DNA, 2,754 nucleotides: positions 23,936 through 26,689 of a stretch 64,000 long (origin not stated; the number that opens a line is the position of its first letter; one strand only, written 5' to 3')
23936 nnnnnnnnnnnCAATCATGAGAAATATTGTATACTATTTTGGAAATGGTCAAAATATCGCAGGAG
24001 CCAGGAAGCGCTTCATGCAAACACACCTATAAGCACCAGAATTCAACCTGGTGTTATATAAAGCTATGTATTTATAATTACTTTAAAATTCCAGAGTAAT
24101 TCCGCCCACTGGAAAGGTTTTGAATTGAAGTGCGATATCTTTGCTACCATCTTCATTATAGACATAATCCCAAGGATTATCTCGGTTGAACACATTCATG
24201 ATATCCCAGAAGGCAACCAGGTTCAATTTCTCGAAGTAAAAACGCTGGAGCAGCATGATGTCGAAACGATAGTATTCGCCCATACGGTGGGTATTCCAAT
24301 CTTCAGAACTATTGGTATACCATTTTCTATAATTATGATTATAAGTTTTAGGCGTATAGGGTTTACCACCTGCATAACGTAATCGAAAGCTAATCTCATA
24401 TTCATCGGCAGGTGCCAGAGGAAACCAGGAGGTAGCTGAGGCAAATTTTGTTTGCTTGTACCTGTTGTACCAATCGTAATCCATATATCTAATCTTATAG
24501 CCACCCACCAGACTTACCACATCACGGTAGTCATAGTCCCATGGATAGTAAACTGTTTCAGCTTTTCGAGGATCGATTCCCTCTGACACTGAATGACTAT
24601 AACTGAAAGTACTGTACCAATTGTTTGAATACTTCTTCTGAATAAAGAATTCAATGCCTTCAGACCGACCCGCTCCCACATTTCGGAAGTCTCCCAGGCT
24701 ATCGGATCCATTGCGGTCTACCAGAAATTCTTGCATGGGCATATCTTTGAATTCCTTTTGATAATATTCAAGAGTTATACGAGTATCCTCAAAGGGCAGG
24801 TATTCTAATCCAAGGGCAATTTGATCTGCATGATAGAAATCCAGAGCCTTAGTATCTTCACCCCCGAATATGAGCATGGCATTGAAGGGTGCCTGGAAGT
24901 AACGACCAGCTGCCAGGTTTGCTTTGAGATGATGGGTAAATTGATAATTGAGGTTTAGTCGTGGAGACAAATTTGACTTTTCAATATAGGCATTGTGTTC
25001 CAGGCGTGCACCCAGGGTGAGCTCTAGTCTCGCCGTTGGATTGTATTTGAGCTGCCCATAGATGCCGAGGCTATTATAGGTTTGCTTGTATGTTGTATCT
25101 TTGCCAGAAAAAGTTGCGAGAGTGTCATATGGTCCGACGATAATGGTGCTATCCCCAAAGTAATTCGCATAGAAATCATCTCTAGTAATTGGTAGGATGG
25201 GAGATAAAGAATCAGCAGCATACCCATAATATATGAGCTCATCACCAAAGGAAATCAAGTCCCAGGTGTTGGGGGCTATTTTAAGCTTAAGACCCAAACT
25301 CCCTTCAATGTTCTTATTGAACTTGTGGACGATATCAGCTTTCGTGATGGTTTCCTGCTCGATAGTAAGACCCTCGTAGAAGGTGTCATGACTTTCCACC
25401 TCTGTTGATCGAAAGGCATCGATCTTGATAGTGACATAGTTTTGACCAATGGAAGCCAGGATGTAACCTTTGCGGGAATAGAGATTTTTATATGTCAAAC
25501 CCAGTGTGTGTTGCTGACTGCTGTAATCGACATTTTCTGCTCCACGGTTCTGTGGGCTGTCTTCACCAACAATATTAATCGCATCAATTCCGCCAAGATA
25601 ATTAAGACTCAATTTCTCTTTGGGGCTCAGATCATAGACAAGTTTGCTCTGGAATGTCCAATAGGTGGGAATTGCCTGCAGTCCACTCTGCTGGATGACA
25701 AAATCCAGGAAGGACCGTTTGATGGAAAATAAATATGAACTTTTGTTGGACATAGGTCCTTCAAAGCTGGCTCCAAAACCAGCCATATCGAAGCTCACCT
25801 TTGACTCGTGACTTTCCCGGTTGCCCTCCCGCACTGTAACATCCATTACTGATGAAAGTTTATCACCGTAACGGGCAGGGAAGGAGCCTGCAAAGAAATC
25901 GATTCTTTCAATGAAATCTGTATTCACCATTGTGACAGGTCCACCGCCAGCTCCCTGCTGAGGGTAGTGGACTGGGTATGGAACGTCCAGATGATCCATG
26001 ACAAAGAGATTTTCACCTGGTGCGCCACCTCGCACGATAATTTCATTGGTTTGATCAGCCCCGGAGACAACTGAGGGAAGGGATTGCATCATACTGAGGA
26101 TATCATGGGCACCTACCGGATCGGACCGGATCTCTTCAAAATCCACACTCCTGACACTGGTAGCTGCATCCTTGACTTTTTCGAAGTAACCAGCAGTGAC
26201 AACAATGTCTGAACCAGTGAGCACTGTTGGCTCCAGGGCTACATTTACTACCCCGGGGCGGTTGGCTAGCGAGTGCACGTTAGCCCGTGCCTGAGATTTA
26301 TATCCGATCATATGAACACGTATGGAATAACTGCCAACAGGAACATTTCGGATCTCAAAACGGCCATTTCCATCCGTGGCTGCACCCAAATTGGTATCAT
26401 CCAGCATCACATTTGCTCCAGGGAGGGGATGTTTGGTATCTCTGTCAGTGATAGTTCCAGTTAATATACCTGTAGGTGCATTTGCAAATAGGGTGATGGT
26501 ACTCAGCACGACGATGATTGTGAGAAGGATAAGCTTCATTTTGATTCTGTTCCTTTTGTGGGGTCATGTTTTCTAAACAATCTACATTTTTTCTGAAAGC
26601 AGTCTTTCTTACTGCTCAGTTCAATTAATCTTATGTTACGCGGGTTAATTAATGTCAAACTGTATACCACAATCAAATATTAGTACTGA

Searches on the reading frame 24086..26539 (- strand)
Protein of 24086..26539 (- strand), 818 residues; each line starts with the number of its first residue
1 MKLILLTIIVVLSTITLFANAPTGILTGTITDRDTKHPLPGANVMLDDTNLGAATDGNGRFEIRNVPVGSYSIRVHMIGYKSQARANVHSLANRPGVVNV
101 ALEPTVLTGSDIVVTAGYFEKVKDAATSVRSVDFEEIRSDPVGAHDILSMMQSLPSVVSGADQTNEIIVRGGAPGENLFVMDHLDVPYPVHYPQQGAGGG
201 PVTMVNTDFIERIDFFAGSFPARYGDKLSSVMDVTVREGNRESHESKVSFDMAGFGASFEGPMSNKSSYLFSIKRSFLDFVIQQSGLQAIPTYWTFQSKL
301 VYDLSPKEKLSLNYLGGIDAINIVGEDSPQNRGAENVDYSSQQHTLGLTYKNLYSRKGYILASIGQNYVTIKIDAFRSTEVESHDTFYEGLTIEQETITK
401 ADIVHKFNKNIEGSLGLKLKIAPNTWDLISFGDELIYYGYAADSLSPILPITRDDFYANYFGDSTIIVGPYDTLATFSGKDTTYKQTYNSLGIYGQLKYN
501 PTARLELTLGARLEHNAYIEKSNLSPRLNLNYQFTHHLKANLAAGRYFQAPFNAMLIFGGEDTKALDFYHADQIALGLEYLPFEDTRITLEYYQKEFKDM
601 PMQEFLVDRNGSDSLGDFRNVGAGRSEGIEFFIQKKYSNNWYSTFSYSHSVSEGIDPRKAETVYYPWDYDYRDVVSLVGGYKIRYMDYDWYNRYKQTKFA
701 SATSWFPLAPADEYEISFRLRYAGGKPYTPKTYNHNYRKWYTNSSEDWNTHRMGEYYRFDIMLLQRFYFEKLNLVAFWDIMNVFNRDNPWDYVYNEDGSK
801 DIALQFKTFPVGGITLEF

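Call 42: search_protein_families(library=pfam, proteins=[window:24086-26539:-], max_evalue=0.001)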
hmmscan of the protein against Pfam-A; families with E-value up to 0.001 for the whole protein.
window:24086-26539:- (818 aa): 4 families
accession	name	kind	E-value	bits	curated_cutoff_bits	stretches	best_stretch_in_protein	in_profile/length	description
PF00593.30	TonB_dep_Rec_b-barrel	-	5e-20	73.2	27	1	326-767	45-420/436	TonB dependent receptor-like, beta-barrel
PF13715.12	CarbopepD_reg_2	-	1.6e-18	66.9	32.2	1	26-104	1-78/88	CarboxypepD_reg-like domain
PF13620.12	CarboxypepD_reg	-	7.2e-18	65.2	32.3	1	26-103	2-82/82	Carboxypeptidase regulatory-like domain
PF07715.20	Plug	-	6.3e-09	36.7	23.9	1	122-226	2-101/107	TonB-dependent Receptor Plug Domain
